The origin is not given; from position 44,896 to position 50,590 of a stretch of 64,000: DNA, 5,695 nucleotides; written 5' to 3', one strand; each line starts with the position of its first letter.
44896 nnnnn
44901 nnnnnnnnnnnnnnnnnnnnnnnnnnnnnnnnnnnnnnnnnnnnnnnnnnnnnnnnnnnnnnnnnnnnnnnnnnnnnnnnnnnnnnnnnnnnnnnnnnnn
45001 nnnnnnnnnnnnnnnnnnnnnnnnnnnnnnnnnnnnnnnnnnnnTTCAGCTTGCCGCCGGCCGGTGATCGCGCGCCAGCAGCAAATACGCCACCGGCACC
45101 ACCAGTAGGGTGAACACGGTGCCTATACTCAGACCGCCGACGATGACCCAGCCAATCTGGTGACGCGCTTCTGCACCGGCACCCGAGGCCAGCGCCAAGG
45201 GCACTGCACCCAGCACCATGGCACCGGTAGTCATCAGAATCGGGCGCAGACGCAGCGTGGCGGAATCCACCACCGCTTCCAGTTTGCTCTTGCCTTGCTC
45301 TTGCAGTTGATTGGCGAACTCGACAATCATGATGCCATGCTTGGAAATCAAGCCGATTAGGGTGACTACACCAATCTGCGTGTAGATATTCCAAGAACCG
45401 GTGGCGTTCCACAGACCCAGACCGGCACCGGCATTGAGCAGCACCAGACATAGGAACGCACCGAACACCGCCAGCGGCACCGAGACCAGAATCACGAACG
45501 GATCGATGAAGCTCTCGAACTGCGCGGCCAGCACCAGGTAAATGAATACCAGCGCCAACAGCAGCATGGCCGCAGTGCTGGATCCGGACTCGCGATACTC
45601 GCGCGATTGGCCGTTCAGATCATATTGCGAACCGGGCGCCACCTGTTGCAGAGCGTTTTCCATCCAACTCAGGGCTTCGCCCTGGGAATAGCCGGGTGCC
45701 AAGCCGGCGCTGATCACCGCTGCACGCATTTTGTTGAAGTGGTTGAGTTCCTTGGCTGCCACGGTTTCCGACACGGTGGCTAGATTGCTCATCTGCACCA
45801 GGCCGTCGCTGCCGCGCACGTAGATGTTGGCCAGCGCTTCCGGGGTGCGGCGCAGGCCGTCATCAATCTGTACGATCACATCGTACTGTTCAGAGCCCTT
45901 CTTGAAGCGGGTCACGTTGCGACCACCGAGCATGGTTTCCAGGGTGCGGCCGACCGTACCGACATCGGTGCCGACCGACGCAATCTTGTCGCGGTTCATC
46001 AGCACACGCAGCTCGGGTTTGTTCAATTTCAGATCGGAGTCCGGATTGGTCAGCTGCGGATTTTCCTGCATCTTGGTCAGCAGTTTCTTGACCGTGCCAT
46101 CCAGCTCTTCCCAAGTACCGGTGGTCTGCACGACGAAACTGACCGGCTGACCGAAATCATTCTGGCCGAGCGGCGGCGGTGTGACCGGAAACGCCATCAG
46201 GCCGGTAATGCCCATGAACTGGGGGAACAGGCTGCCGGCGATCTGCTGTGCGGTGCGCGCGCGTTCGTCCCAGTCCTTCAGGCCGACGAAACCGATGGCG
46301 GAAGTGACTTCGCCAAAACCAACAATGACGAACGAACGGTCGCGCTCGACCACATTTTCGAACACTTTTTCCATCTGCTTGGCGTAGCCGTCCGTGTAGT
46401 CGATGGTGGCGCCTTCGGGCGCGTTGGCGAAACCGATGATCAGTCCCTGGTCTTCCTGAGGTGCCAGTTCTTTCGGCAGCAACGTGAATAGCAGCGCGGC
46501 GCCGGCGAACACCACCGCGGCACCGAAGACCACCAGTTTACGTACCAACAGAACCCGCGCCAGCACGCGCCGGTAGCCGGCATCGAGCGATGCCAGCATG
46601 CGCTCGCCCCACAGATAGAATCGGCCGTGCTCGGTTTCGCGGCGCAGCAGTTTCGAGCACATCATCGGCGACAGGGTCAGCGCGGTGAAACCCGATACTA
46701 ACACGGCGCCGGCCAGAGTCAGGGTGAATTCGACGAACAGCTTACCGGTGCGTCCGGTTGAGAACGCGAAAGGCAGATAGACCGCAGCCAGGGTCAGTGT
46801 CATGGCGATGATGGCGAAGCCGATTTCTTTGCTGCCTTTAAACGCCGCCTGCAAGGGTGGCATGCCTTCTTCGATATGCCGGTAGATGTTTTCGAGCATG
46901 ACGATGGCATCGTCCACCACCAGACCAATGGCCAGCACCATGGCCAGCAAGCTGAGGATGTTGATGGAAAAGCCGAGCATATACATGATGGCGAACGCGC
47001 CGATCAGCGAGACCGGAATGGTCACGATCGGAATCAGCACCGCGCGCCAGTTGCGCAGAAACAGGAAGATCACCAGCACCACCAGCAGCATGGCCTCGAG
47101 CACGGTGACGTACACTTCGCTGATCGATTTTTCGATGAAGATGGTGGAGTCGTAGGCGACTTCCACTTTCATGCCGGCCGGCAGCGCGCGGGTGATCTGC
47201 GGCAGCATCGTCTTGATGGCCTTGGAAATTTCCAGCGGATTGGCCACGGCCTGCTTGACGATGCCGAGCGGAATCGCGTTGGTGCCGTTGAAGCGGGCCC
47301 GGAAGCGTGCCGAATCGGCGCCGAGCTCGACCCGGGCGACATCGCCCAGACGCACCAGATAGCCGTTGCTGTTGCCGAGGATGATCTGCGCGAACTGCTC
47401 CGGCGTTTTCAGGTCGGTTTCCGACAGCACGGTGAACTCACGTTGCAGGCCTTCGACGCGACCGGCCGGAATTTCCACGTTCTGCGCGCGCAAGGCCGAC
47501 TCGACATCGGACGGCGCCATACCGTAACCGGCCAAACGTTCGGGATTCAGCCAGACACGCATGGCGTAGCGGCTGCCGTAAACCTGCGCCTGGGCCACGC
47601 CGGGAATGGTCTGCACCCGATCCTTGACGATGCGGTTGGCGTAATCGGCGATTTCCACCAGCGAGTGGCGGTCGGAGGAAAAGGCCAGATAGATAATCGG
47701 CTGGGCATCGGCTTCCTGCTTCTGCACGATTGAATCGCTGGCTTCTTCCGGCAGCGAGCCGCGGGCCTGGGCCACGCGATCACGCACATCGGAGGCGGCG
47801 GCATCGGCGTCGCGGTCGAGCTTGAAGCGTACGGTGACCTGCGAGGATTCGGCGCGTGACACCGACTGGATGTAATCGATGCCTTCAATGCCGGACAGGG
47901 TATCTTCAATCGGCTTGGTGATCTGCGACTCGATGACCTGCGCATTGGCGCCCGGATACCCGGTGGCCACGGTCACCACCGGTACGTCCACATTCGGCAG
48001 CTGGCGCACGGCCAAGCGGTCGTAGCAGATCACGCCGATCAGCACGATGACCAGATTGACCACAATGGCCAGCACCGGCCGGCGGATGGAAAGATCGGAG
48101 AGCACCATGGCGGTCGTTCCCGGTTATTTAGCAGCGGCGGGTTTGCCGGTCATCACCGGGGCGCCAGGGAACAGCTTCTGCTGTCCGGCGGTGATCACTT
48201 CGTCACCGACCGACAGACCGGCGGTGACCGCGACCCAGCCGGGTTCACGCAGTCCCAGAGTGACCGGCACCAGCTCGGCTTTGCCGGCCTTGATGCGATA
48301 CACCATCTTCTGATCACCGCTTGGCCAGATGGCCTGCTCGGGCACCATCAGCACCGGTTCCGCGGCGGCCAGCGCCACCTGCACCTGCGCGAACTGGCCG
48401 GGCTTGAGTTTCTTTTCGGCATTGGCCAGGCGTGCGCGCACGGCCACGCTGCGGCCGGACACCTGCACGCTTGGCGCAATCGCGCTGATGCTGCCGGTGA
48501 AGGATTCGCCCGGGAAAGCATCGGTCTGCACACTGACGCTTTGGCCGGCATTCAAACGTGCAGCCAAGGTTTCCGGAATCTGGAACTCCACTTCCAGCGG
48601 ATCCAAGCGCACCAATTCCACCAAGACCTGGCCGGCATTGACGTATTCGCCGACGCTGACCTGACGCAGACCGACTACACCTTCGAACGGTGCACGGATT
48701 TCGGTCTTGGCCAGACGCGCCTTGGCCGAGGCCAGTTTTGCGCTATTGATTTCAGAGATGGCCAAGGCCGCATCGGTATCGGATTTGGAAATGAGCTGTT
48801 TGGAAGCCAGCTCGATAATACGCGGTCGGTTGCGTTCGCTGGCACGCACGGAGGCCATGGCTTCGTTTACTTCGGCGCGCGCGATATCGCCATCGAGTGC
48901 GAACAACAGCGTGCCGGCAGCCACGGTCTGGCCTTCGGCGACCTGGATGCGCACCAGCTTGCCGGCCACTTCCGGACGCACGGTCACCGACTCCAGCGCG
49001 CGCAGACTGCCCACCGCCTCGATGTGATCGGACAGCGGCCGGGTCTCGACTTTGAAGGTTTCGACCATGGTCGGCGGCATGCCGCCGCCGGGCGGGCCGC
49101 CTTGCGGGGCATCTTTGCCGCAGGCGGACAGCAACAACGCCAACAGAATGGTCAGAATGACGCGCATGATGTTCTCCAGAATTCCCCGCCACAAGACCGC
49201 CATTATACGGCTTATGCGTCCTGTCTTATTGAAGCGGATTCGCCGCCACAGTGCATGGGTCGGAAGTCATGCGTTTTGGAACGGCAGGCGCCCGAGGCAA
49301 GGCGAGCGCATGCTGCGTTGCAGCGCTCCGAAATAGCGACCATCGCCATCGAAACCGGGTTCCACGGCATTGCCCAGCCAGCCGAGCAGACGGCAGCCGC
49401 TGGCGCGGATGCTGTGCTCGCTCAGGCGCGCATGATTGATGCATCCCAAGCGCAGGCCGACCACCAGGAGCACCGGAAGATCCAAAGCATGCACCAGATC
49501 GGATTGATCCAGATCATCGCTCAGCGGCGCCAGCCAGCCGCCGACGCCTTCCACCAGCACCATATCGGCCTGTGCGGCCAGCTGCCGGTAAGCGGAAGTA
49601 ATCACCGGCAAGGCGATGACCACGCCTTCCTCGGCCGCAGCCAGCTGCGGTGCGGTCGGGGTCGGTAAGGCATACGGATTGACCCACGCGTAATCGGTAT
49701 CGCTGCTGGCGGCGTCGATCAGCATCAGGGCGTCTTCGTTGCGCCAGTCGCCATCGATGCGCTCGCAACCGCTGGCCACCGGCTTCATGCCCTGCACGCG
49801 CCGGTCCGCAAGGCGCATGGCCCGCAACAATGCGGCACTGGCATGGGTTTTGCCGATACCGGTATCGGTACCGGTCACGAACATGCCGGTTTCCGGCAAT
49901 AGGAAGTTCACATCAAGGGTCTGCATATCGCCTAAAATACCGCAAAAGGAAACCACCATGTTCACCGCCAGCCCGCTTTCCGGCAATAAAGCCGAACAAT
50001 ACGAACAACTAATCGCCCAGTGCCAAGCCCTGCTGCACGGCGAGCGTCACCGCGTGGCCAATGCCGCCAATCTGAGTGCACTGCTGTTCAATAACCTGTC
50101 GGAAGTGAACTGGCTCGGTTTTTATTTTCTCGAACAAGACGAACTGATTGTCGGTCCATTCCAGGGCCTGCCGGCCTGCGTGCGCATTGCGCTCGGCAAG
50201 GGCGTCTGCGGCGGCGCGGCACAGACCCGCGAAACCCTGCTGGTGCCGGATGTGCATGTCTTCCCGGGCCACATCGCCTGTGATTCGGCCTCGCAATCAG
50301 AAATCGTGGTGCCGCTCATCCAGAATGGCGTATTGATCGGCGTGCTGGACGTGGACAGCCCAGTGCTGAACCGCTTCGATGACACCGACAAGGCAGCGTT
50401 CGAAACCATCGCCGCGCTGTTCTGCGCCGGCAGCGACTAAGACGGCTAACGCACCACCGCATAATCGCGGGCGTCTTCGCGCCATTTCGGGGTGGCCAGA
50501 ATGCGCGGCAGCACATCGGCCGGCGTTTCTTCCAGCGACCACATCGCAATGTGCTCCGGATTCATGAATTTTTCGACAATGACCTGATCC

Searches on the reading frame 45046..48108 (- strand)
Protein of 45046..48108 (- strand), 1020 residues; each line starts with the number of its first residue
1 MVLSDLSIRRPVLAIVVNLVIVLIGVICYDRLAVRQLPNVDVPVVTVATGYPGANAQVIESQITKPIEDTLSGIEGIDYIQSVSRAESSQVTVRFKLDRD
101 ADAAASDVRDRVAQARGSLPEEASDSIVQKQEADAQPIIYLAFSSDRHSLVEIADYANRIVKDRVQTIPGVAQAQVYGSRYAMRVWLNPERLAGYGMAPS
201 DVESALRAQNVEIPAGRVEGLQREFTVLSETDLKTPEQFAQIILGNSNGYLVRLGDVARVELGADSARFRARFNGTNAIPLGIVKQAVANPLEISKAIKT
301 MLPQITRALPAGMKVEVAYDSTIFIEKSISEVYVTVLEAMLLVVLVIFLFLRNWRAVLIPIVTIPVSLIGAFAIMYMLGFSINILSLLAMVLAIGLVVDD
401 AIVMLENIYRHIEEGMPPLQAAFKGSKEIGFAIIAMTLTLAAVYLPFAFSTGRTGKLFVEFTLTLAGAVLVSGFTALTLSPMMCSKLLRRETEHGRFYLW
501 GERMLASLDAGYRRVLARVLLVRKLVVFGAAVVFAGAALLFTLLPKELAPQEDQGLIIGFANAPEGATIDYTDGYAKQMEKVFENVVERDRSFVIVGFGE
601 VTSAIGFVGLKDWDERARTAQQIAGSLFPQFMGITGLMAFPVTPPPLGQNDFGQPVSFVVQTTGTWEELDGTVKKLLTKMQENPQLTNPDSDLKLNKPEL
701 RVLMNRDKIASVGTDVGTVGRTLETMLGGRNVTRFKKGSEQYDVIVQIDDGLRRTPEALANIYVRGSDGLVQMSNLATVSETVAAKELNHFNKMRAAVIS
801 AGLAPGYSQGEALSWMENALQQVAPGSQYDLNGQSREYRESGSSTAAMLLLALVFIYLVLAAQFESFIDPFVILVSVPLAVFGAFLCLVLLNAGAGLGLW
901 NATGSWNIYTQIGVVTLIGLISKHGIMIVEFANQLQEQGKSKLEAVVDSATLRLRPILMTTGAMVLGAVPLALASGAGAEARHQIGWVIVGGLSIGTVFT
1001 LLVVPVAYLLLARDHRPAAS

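Call 3: search_protein_families(library=ncbifam, proteins=[window:45046-48108:-])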
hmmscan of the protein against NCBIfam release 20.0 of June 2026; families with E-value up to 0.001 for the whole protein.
window:45046-48108:- (1020 aa): 20 families
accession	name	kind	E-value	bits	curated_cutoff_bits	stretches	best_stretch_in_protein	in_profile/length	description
NF033617.1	RND_permease_2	subfamily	0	1174.9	1250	1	4-1013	1-1009/1009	multidrug efflux RND transporter permease subunit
NF007133.0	PRK09579.1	equivalog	9.2e-289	960.4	1763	1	1-1017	1-1008/1017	multidrug efflux RND transporter permease subunit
NF000282.2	RND_permease_1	subfamily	1.7e-271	903.6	1250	1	7-1012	4-1028/1029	multidrug efflux RND transporter permease subunit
TIGR00915.1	2A0602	subfamily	4e-254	846.1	940.35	1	4-1013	2-1030/1050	efflux RND transporter permease subunit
NF007131.0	PRK09577.1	equivalog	3.2e-195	650.9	1768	1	7-1013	5-1024/1045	multidrug efflux RND transporter permease subunit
NF007905.0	PRK10614.1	equivalog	4.6e-191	637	1774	1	5-1013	5-1010/1025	multidrug efflux RND transporter permease subunit MdtC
NF007798.0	PRK10503.1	equivalog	1.1e-186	622.5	1584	1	5-1013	14-1024/1040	MdtB/MuxB family multidrug efflux RND transporter permease subunit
NF007842.1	PRK10555.1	equivalog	3.4e-186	621.1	1854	1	5-1013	3-1028/1036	multidrug efflux RND transporter permease AcrD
NF011706.2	PRK15127.1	equivalog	2.8e-177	591.7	2150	1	6-1013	4-1031/1049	multidrug efflux RND transporter permease subunit AcrB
NF000037.1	RND_perm_OqxB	exception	9e-175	583.3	2200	1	2-1012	2-1035/1050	multidrug efflux RND transporter permease subunit OqxB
TIGR00914.1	2A0601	subfamily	8.2e-122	407.9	701.45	1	7-1014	9-1039/1051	CusA/CzcA family heavy metal efflux RND transporter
TIGR00921.1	2A067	subfamily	4.7e-09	34.8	351.9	1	314-482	173-341/733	hydrophobe/amphiphile efflux-3 (HAE3) family transporter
TIGR00833.1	actII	subfamily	4.8e-08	31.7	874.7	1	302-540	141-377/910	MMPL family RND transporter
NF009583.0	PRK13024.1-3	subfamily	7.4e-07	27.6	721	1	328-492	277-436/755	protein translocase subunit SecDF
NF009580.0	PRK13023.1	equivalog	2e-06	26.3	1153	1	327-489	287-449/775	protein translocase subunit SecDF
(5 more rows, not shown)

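Call 4: search_protein_families(library=pfam, proteins=[window:45046-48108:-])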
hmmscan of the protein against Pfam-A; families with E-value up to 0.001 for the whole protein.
window:45046-48108:- (1020 aa): 2 families
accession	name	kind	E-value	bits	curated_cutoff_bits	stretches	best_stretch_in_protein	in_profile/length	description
PF00873.25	ACR_tran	-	1.6e-303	1009.8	28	1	4-1011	2-1020/1021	AcrB/AcrD/AcrF family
PF03176.21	MMPL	-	8.4e-10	38.5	20.5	1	296-490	108-305/333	MMPL family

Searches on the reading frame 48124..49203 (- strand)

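Call 3: search_protein_families(library=ncbifam, proteins=[window:48124-49203:-])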
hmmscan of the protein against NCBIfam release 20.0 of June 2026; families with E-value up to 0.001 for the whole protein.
window:48124-49203:- (359 aa): 28 families (the best 25 are shown)
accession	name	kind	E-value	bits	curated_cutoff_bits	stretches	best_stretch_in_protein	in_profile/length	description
TIGR01730.1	RND_mfp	subfamily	3.9e-82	275.8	94.9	1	47-350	1-319/322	efflux RND transporter periplasmic adaptor subunit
TIGR00999.1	8a0102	subfamily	1.6e-38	132.4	319.3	1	142-341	71-267/271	CzcB/NccB family metal efflux transporter periplasmic adaptor subunit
NF008589.1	PRK11556.1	equivalog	3.9e-34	118.2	391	1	43-350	55-385/392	MdtA/MuxA family multidrug efflux RND transporter periplasmic adaptor subunit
NF045904.1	RND-peri-MexE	equivalog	8.9e-27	94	714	1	11-352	6-368/390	multidrug efflux RND transporter periplasmic adaptor subunit MexE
NF000272.2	OqxA_adapt_sub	exception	8.7e-26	90.8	835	1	13-352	12-379/391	multidrug efflux RND transporter periplasmic adaptor subunit OqxA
TIGR00998.1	8a0101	subfamily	7.8e-24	84.2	390.8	2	131-254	170-290/334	EmrA/EmrK family multidrug efflux transporter periplasmic adaptor subunit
NF007132.1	PRK09578.1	equivalog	1.3e-22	80.1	512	1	14-352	11-375/396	MexX/AxyX family multidrug efflux RND transporter periplasmic adaptor subunit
NF008606.0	PRK11578.1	equivalog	1.7e-22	80.1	342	1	43-340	32-364/371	macrolide transporter subunit MacA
NF007785.0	PRK10476.1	equivalog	5.2e-22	78.1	376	2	133-268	177-309/347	multidrug transporter subunit MdtN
NF011604.1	PRK15030.1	equivalog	1.4e-20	73.6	765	1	15-351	12-374/397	multidrug efflux RND transporter periplasmic adaptor subunit AcrA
NF033138.2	RND-peri-MexC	equivalog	1.9e-20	73.3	625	1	15-352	9-371/375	MexC family multidrug efflux RND transporter periplasmic adaptor subunit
NF007303.0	PRK09783.1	subfamily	6.6e-20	70.9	390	1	155-340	203-388/414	copper/silver efflux system membrane fusion protein CusB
NF033834.1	RND_adapt_MexA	exception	1.1e-19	70.9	750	1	13-351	7-359/373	multidrug efflux RND transporter periplasmic adaptor subunit MexA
NF045680.1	DiMtlExpIhpB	equivalog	2.1e-18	66.4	450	1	163-336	134-306/326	divalent metal ion exporter adaptor subunit IhpB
TIGR01843.1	type_I_hlyD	subfamily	4.3e-18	65.5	208.65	2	133-239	238-348/422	HlyD family type I secretion periplasmic adaptor subunit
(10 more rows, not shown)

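Call 4: search_protein_families(library=pfam, proteins=[window:48124-49203:-])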
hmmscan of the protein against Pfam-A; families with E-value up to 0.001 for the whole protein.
window:48124-49203:- (359 aa): 4 families
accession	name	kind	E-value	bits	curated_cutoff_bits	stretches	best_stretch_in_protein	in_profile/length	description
PF16576.10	HlyD_D23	-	1.5e-32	113.1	30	1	57-272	2-214/214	Barrel-sandwich domain of CusB or HlyD membrane-fusion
PF13437.12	HlyD_3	-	7.2e-23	81.8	22.2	1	169-269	2-106/106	HlyD family secretion protein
PF13533.13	Biotin_lipoyl_2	-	9.1e-10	38.6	29.8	1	73-104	1-32/32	Biotin-lipoyl like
PF00364.28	Biotin_lipoyl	-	2.3e-06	27.8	22.1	0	73-103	43-73/73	Biotin-requiring enzyme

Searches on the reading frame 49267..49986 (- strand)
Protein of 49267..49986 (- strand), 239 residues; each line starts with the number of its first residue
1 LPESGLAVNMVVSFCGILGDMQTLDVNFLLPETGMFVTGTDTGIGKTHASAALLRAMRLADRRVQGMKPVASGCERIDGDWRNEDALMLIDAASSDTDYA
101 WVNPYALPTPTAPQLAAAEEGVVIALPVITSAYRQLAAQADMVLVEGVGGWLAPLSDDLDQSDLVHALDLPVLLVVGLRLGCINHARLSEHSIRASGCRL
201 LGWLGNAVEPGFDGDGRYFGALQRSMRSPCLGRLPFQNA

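Call 3: search_protein_families(library=ncbifam, proteins=[window:49267-49986:-])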
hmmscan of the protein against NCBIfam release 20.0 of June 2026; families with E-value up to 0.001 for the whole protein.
window:49267-49986:- (239 aa): 5 families
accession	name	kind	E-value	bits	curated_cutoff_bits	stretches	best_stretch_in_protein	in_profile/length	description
TIGR00347.1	bioD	equivalog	1.3e-45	155.5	83.3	1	36-206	1-166/166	dethiobiotin synthase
NF004167.0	PRK05632.1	equivalog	6.6e-08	31.6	418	1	34-178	4-141/708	phosphate acetyltransferase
NF002204.1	PRK01077.1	equivalog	4.1e-06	26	254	0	34-68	3-37/420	cobyrinic acid a,c-diamide synthase CobB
NF010471.0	PRK13896.1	equivalog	0.0001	21.5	693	0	34-79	3-45/433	cobyrinic acid a,c-diamide synthase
NF001989.1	PRK00784.1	equivalog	0.00052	18.8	273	0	126-176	110-162/480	cobyric acid synthase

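Call 4: search_protein_families(library=pfam, proteins=[window:49267-49986:-])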
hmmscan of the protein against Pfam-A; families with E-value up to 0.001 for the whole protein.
window:49267-49986:- (239 aa): 2 families
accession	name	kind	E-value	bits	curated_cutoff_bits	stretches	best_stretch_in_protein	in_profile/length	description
PF13500.12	AAA_26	-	5.8e-35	121.4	27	1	34-237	2-191/198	AAA domain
PF01656.29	CbiA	-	0.0001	22.7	25.4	1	36-210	2-85/125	CobQ/CobB/MinD/ParA nucleotide binding domain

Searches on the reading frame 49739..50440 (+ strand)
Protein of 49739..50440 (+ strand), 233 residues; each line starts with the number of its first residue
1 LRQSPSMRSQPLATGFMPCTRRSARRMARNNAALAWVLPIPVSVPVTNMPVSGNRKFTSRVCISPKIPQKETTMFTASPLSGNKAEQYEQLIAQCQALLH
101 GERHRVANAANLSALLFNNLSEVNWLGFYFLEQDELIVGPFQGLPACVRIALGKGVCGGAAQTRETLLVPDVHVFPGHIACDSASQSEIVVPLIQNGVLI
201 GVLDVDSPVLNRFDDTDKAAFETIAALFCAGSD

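Call 24: search_protein_families(library=pfam, proteins=[window:49739-50440:+], max_evalue=0.000001)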
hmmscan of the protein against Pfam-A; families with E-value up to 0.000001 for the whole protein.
window:49739-50440:+ (233 aa): 2 families
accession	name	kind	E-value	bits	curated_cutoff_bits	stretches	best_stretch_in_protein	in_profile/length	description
PF13185.12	GAF_2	-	1e-10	42.4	28.6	1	121-227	20-130/136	GAF domain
PF01590.32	GAF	-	2.6e-10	41.4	22.4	1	130-227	34-128/133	GAF domain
